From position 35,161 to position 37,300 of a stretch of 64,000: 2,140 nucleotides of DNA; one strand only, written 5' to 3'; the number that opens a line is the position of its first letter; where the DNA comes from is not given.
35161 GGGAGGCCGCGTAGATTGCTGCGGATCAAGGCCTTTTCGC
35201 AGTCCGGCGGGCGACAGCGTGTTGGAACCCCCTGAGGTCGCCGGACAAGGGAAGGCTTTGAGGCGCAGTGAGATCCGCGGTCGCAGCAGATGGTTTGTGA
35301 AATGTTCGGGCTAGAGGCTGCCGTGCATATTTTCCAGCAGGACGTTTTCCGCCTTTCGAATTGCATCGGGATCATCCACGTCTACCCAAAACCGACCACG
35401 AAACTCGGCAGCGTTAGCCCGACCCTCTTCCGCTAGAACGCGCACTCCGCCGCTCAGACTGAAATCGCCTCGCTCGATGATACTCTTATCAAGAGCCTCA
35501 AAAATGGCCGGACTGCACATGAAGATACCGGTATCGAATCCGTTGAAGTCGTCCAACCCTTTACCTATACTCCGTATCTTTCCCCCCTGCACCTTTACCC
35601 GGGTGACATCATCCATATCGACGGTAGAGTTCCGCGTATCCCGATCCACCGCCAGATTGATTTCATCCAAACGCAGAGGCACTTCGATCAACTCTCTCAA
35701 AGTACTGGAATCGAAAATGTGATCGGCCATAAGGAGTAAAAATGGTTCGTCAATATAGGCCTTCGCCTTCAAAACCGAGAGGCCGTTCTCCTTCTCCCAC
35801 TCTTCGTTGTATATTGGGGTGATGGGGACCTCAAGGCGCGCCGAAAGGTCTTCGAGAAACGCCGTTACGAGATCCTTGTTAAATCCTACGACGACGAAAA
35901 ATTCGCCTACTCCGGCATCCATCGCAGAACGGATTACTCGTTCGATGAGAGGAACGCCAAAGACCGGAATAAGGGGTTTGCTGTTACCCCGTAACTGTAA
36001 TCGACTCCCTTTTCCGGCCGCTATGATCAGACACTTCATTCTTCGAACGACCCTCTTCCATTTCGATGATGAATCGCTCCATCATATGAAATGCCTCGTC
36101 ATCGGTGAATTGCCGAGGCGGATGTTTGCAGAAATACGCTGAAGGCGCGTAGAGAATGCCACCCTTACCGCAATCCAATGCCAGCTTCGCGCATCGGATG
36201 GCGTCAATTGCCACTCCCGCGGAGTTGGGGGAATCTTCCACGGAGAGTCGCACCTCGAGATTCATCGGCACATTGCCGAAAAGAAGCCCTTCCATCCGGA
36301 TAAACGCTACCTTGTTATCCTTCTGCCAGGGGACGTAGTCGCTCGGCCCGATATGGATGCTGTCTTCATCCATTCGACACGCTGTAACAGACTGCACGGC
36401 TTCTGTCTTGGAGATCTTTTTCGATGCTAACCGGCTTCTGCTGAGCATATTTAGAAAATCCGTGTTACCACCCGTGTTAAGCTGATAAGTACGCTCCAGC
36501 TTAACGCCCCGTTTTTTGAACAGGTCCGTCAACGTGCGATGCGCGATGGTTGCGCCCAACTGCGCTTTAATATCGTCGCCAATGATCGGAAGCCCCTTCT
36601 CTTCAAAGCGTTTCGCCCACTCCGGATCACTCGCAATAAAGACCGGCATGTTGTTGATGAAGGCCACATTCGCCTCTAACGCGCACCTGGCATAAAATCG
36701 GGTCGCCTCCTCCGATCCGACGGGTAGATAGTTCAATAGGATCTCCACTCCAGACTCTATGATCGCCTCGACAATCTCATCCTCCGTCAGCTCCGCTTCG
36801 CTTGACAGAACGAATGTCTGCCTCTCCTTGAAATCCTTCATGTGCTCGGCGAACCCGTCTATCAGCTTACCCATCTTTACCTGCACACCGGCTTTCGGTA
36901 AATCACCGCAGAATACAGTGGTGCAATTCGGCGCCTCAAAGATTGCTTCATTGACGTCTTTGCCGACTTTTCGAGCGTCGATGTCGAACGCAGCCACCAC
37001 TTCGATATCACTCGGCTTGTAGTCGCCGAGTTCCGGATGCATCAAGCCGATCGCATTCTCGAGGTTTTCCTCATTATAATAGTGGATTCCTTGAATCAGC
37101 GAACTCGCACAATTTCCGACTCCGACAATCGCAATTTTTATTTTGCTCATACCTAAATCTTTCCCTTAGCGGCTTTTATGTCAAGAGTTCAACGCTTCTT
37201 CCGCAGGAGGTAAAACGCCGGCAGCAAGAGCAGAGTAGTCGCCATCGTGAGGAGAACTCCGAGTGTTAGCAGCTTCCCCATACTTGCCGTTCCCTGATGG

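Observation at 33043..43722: Hopanoid operon runs straight into inositol-phosphate synthesis and activation genes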

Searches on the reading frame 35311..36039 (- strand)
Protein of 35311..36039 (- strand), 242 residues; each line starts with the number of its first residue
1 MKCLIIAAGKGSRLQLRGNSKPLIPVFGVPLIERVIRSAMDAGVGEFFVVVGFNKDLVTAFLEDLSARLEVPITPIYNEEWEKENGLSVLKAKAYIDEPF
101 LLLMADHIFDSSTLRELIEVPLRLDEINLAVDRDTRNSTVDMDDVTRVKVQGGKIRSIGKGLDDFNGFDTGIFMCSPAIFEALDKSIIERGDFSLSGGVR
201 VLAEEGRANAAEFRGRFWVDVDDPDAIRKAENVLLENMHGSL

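Call 3: search_protein_families(library=pfam, proteins=[window:35311-36039:-])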
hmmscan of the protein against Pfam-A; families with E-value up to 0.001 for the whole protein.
window:35311-36039:- (242 aa): 2 families
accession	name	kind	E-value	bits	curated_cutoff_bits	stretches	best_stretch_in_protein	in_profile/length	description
PF12804.13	NTP_transf_3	-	7.1e-15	56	27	1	3-120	1-110/160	MobA-like NTP transferase domain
PF00483.29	NTP_transferase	-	5.8e-09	36.3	21.2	1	3-234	2-242/245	Nucleotidyl transferase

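Call 4: search_protein_families(library=ncbifam, proteins=[window:35311-36039:-])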
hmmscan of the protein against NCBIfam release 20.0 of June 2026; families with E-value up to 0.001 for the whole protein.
window:35311-36039:- (242 aa): 24 families
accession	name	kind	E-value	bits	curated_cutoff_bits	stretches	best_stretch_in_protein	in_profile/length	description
NF041135.1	IPPtranDIPPsyn_Thcocales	equivalog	1.5e-43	149.3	580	1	1-237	1-220/419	bifunctional L-myo-inositol-1-phosphate cytidylyltransferase/CDP-L-myo-inositol myo-inositolphosphotransferase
TIGR03992.1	Arch_glmU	subfamily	1.3e-26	93.4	292.1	1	1-239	1-232/393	bifunctional sugar-1-phosphate nucleotidylyltransferase/acetyltransferase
NF041313.1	UDPGP_AglF_Halo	equivalog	1.7e-24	86.6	400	1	1-233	1-233/234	UTP--glucose-1-phosphate uridylyltransferase AglF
NF041173.1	Sug_nt_acttase_Thmprot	equivalog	6.9e-15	54.9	600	1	1-239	1-232/405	bifunctional sugar-1-phosphate nucleotidylyltransferase/acetyltransferase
TIGR01208.1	rmlA_long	equivalog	5.5e-13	48.5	320.25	1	2-239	1-239/353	glucose-1-phosphate thymidylyltransferase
NF045761.1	NAMPUrTaseMurU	equivalog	1.4e-10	41.5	250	1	1-230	1-223/226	N-acetylmuramate alpha-1-phosphate uridylyltransferase MurU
TIGR01099.1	galU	equivalog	2.7e-10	40.3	326.8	1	1-73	2-75/261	UTP--glucose-1-phosphate uridylyltransferase GalU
NF045665.1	NTPtran_DVU1551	equivalog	2.9e-09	36.4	315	1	2-92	2-83/359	DVU_1551 family NTP transferase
NF045697.1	MurNAcPUrMurU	equivalog_domain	9e-09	35.1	370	1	4-233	1-227/229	N-acetylmuramate alpha-1-phosphate uridylyltransferase MurU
NF045495.1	AdoCbiPCobY_Meth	equivalog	8.3e-08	31.9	250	1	1-113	1-111/195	adenosylcobinamide-phosphate guanylyltransferase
TIGR00454.1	TIGR00454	hypoth_equivalog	2.4e-07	30.8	174.7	1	1-142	1-138/183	TIGR00454 family protein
TIGR01173.1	glmU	equivalog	4.5e-07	29.1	366.85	1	2-120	2-116/452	bifunctional UDP-N-acetylglucosamine diphosphorylase/glucosamine-1-phosphate N-acetyltransferase GlmU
TIGR03310.1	matur_MocA_YgfJ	equivalog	6.2e-07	29.6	186.45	1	3-119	2-113/188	molybdenum cofactor cytidylyltransferase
NF010937.0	PRK14357.1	equivalog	7.7e-07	28.3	658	1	1-119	1-112/448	bifunctional UDP-N-acetylglucosamine diphosphorylase/glucosamine-1-phosphate N-acetyltransferase GlmU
NF045782.1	NicBOxredNboR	equivalog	1.2e-06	28.3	260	1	4-103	12-103/206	nicotine blue oxidoreductase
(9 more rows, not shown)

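Call 41: find_homologous_proteins(query=window:35311-36036:-)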
Query window:35311-36036:- (241 aa): 573 proteins with E <= 0.001 among 1397 candidates; the best 120 are listed.
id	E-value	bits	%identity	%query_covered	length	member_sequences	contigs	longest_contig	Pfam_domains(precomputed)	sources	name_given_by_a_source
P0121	2.6e-134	464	89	100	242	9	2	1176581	PF00483.30,PF12804.14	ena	-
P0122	1.6e-110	386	74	98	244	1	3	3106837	PF00483.30,PF12804.14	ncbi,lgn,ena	-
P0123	2.0e-108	380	70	100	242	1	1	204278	PF00483.30,PF12804.14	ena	-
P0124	1.2e-104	367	68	100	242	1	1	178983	PF00483.30,PF12804.14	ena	-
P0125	3.4e-104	366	68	100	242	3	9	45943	PF00483.30,PF12804.14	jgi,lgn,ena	jgi:choline kinase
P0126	1.4e-102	360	68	98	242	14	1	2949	PF00483.30,PF12804.14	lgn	-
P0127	1.1e-101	357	68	98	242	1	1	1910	PF00483.30,PF12804.14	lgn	-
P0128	4.9e-100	352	67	98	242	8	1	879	PF00483.30,PF12804.14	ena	-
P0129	3.5e-97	343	66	100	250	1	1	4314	PF00483.30,PF12804.14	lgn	-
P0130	7.9e-94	332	64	99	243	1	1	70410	PF00483.30,PF12804.14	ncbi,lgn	-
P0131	3.0e-92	327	62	98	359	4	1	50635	PF00483.30,PF01066.27,PF12804.14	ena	-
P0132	4.2e-92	326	64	98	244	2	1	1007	PF00483.30,PF12804.14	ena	-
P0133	7.3e-92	325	61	99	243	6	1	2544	PF00483.30,PF12804.14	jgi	-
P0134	3.3e-91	323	63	98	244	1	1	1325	PF00483.30,PF12804.14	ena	-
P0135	3.9e-91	323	62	99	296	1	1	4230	PF00483.30,PF12804.14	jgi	-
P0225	1.7e-76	275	56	98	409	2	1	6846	PF00483.30,PF01066.27,PF12804.14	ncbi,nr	ncbi:MAG: NTP transferase domain-containing protein, partial [Gammaproteobacteria bacterium]|nr:NTP 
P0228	5.6e-76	273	57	98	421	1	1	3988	PF00483.30,PF01066.27,PF12804.14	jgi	jgi:CDP-L-myo-inositol myo-inositolphosphotransferase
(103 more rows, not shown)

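Call 42: find_encoding_contigs(protein=P0121, flank=10000, max_places=2)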
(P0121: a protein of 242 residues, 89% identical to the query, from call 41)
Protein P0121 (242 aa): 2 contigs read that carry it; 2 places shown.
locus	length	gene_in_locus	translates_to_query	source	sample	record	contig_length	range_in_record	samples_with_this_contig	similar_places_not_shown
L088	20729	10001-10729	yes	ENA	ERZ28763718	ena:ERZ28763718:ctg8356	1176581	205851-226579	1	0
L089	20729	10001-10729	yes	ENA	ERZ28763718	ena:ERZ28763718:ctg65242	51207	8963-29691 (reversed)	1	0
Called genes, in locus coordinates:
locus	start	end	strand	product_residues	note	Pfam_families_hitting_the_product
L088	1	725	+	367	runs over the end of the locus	PF00494:SQS_PSY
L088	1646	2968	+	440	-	PF01548:DEDD_Tnp_IS110, PF02371:Transposase_20 (weak)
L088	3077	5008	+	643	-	PF13249:SQHop_cyclase_N, PF13243:SQHop_cyclase_C, PF00432:Prenyltrans (weak)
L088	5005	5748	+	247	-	PF01048:PNP_UDP_1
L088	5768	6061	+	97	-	-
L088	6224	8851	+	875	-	PF00873:ACR_tran (faint), PF03176:MMPL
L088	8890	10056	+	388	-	PF01658:Inos-1-P_synth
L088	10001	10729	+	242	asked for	PF00483:NTP_transferase, PF12804:NTP_transf_3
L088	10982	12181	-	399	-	PF01066:CDP-OH_P_transf (weak)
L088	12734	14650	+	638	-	PF13292:DXP_synthase_N, PF02775:TPP_enzyme_C (weak), PF02779:Transket_pyr, PF02780:Transketolase_C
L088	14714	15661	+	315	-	PF13353:Fer4_12 (faint), PF04055:Radical_SAM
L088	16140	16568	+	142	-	-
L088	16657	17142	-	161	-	PF09912:DUF2141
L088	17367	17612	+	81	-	-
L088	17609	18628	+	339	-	PF03706:LPG_synthase_TM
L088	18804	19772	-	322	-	PF04055:Radical_SAM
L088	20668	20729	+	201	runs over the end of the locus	-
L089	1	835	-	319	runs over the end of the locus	PF02401:LYTB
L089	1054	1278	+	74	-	-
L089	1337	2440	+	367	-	PF00494:SQS_PSY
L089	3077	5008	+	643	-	PF13249:SQHop_cyclase_N, PF13243:SQHop_cyclase_C, PF00432:Prenyltrans (weak)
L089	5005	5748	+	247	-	PF01048:PNP_UDP_1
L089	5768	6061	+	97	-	-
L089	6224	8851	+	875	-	PF00873:ACR_tran (faint), PF03176:MMPL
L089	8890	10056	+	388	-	PF01658:Inos-1-P_synth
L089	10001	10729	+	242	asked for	PF00483:NTP_transferase, PF12804:NTP_transf_3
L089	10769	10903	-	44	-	-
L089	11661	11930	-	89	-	-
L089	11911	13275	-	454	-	PF01066:CDP-OH_P_transf (weak)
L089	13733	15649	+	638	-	PF13292:DXP_synthase_N, PF02775:TPP_enzyme_C (weak), PF02779:Transket_pyr, PF02780:Transketolase_C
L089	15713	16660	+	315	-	PF13353:Fer4_12 (faint), PF04055:Radical_SAM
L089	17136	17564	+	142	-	-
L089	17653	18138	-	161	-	PF09912:DUF2141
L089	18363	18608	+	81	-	-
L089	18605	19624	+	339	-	PF03706:LPG_synthase_TM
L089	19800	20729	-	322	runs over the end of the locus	PF04055:Radical_SAM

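Call 43: find_encoding_contigs(protein=P0122, flank=10000, max_places=2)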
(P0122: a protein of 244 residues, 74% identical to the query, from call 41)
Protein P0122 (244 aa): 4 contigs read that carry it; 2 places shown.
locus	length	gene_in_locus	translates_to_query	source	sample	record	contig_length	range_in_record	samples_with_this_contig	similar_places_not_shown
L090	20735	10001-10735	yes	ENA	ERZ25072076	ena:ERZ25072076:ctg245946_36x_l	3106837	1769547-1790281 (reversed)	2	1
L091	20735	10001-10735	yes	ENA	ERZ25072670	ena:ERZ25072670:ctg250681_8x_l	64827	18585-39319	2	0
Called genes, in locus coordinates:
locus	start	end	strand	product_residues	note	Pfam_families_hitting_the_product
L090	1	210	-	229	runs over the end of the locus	PF05494:MlaC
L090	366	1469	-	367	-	PF13641:Glyco_tranf_2_3, PF00535:Glycos_transf_2, PF13506:Glyco_transf_21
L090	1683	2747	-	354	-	PF04055:Radical_SAM, PF11946:DUF3463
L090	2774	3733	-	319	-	PF02401:LYTB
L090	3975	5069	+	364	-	PF00494:SQS_PSY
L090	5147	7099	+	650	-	PF13249:SQHop_cyclase_N, PF09492:Pec_lyase (faint), PF07678:TED_complement (faint), PF13243:SQHop_cyclase_C, PF00432:Prenyltrans (weak), PF13249:SQHop_cyclase_N (weak)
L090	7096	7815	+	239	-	PF01048:PNP_UDP_1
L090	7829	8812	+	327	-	PF01073:3Beta_HSD, PF01370:Epimerase, PF02719:Polysacc_synt_2, PF04321:RmlD_sub_bind (weak), PF05368:NmrA, PF13460:NAD_binding_10, PF16363:GDP_Man_Dehyd, PF07993:NAD_binding_4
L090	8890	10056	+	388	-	PF01658:Inos-1-P_synth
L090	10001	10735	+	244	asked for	PF00483:NTP_transferase, PF12804:NTP_transf_3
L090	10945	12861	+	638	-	PF13292:DXP_synthase_N, PF02775:TPP_enzyme_C (weak), PF02779:Transket_pyr, PF02780:Transketolase_C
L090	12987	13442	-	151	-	PF09912:DUF2141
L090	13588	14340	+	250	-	PF05721:PhyH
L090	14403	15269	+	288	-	PF05721:PhyH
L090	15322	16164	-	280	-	PF01436:NHL (faint), PF08450:SGL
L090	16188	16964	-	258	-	PF00106:adh_short, PF08659:KR, PF23441:SDR (weak), PF13561:adh_short_C2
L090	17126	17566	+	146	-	-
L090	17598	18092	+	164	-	PF00300:His_Phos_1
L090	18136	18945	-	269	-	PF05721:PhyH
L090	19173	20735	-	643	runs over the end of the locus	-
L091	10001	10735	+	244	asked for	PF00483:NTP_transferase, PF12804:NTP_transf_3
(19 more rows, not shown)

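Call 44: search_solved_structures(query=window:35311-36036:-, max_evalue=0.001, show_alignments=1)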
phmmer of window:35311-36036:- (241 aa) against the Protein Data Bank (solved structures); distinct sequences matched with E-value up to 0.001: 19.
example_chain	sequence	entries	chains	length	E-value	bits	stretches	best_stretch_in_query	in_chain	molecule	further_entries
2xme_A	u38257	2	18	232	1.9e-25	93.1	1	1-232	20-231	CTP-INOSITOL-1-PHOSPHATE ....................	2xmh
4mnd_A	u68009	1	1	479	4.4e-25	91.9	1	1-234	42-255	CTP L-myo-inositol-1-phosphate cytidylyltransferase/CDP-L-myo-inositol myo-inositolphospho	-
4jd0_A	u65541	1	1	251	3.2e-15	59.7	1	2-227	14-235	Nucleotidyl transferase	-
8hhd_A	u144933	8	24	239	6.2e-11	45.6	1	1-236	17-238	Nucleotidyl transferase | N-acetylmuramate alpha-1-phosphate uridylyltransferase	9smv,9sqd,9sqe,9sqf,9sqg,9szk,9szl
4y7t_A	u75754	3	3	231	1e-10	44.9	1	1-235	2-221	Nucleotidyl transferase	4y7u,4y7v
2ggo_A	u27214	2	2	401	2.5e-10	43.6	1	1-236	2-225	401aa long hypothetical glucose-1-phosphate thymidylyltransferase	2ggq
5z09_A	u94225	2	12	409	3.4e-10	43.2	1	1-236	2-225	Dual sugar-1-phosphate nucleotidylyltransferase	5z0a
8yre_D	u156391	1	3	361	5.2e-07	32.8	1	1-223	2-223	Mannose-1-phosphate guanylyltransferase 1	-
7x8j_A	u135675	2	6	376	5.8e-07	32.6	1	1-223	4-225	Mannose-1-phosphate guanylyltransferase 1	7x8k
8f73_A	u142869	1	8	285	1.3e-06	31.5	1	1-71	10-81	UTP--glucose-1-phosphate uridylyltransferase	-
9o90_A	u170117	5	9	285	1.4e-05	28.1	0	5-60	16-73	UTP--glucose-1-phosphate uridylyltransferase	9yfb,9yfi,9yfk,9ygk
3juj_A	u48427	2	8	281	2.4e-05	27.3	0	1-69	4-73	UDP-glucose pyrophosphorylase (GalU)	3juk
7o2n_A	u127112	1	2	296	4.8e-05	26.4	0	1-71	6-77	Probable UTP--glucose-1-phosphate uridylyltransferase YngB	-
7b1r_A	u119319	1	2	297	4.9e-05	26.3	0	1-71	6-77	Probable UTP--glucose-1-phosphate uridylyltransferase YngB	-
7d72_K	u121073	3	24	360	0.00017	24.5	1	1-225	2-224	Mannose-1-phosphate guanyltransferase beta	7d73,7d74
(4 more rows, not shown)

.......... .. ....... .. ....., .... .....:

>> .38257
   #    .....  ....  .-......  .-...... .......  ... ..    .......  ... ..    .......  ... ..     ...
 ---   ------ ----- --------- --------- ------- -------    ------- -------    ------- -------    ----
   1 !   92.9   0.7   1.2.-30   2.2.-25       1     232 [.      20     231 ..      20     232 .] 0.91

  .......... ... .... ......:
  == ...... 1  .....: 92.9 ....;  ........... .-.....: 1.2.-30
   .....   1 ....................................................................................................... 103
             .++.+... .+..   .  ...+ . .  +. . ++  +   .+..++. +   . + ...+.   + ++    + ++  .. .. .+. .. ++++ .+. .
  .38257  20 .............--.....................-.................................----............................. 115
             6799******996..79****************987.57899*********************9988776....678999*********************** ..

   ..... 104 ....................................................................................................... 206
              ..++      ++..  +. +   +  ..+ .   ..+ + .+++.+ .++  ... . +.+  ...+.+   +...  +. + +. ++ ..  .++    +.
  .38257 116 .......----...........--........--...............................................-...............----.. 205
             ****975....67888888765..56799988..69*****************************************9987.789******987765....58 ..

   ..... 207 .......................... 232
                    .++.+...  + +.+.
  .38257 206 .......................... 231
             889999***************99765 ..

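Call 75: list_cluster_members(proteins=[P0122, P0121, P0001, P0018])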
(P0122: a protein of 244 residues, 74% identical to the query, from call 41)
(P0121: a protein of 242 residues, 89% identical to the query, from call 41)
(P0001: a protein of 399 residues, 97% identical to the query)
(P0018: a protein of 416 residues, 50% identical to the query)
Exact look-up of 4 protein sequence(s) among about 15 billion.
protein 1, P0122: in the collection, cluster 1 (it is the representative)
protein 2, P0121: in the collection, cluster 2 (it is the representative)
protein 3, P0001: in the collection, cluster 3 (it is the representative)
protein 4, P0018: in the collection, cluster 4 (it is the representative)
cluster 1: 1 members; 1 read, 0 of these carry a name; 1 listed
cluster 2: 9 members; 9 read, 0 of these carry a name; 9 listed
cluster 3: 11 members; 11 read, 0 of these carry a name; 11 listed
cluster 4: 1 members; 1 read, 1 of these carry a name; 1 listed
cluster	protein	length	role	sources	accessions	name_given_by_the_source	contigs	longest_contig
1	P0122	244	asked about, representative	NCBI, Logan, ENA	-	-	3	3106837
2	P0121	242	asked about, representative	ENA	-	-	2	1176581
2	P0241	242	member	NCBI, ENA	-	-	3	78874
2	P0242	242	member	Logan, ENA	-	-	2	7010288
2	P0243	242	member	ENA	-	-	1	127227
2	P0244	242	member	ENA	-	-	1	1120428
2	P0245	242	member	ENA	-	-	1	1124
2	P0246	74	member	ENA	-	-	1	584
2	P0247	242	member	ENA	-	-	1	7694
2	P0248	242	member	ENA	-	-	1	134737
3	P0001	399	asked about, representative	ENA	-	-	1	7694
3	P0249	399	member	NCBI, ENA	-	-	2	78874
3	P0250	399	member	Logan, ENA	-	-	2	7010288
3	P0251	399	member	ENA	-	-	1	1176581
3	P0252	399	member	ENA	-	-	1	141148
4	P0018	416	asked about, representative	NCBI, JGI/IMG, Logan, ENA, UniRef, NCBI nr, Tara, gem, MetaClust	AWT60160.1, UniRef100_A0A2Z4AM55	MAG: Bifunctional IPC transferase and DIPP synthase [Candidatus Moanabacter tarae] | Bifunctional IPC transferase and DIPP synthase n=1 Tax=Candidatus Moanibacter tarae ... | strand:+ start:1587 stop:2837 length:1251 start_codon:yes stop_codon:yes ...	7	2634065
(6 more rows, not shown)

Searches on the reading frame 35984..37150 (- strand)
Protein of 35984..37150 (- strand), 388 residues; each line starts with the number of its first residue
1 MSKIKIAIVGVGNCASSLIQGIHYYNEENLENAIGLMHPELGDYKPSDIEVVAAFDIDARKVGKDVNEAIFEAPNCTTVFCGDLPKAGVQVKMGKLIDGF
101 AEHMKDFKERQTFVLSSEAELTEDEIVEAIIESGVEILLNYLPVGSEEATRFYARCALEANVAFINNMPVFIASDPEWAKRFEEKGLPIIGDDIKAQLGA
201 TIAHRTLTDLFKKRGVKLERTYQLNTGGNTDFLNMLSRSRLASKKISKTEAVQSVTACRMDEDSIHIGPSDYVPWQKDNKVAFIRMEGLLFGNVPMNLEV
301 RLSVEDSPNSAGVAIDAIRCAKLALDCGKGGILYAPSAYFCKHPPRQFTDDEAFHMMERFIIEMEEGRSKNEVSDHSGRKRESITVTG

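Call 3: search_protein_families(library=pfam, proteins=[window:35984-37150:-])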
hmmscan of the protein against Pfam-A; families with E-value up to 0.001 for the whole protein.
window:35984-37150:- (388 aa): 1 family
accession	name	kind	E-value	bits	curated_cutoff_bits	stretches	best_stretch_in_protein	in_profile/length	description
PF01658.22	Inos-1-P_synth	-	9.9e-36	122.6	27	1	199-307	1-107/107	Myo-inositol-1-phosphate synthase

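Call 4: search_protein_families(library=ncbifam, proteins=[window:35984-37150:-])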
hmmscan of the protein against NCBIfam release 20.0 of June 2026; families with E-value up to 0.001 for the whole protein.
window:35984-37150:- (388 aa): 1 family
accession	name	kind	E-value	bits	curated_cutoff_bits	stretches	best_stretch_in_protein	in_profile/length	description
TIGR03450.1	mycothiol_INO1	equivalog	5.1e-135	450.2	638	1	4-361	1-355/355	inositol-3-phosphate synthase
